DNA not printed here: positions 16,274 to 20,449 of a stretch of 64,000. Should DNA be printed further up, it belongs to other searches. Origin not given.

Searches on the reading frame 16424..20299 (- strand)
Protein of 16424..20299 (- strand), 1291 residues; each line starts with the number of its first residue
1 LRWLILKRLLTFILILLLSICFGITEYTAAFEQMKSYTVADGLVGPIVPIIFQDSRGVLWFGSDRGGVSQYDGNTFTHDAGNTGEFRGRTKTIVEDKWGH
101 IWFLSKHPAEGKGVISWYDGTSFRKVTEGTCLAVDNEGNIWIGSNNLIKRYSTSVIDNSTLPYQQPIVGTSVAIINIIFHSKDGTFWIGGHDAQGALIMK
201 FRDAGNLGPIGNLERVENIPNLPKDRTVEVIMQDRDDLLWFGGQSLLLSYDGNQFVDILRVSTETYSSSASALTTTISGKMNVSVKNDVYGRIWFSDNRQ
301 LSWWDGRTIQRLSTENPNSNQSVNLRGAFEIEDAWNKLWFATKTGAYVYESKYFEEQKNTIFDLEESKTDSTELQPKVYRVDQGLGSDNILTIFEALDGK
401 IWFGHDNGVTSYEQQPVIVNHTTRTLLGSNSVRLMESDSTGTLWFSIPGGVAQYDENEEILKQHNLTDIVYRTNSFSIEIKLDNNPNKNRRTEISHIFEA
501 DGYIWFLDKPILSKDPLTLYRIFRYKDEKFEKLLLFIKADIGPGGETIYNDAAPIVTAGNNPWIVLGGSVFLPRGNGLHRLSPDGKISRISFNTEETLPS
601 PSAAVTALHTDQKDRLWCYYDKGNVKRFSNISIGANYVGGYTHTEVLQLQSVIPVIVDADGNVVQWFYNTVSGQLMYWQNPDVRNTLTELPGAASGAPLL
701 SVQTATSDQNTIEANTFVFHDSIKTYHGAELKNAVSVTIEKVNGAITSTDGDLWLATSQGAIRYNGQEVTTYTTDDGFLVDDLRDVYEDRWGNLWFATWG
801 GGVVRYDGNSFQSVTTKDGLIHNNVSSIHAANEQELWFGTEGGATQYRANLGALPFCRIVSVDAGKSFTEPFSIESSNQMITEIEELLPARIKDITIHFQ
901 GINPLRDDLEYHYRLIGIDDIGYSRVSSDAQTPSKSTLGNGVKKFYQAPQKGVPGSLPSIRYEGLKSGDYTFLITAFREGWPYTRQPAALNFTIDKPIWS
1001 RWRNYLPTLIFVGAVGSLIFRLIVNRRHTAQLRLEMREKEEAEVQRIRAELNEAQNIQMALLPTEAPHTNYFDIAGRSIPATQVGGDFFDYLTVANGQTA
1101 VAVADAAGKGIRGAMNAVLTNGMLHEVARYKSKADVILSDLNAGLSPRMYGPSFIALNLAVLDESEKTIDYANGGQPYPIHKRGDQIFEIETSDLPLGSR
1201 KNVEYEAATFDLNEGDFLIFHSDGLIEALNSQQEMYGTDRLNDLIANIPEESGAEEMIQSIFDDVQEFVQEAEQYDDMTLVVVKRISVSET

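Call 57: search_protein_families(library=pfam, max_evalue=0.0001, proteins=[window:16424-20299:-])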
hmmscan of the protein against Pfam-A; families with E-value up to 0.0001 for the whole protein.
window:16424-20299:- (1291 aa): 2 families
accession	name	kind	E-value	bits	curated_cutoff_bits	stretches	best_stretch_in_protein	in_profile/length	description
PF07228.17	SpoIIE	-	4.8e-40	138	25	1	1096-1285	2-191/192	Stage II sporulation protein E (SpoIIE)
PF07494.17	Reg_prop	-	1.3e-26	89.6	20.4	0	130-146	8-24/24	Two component regulator propeller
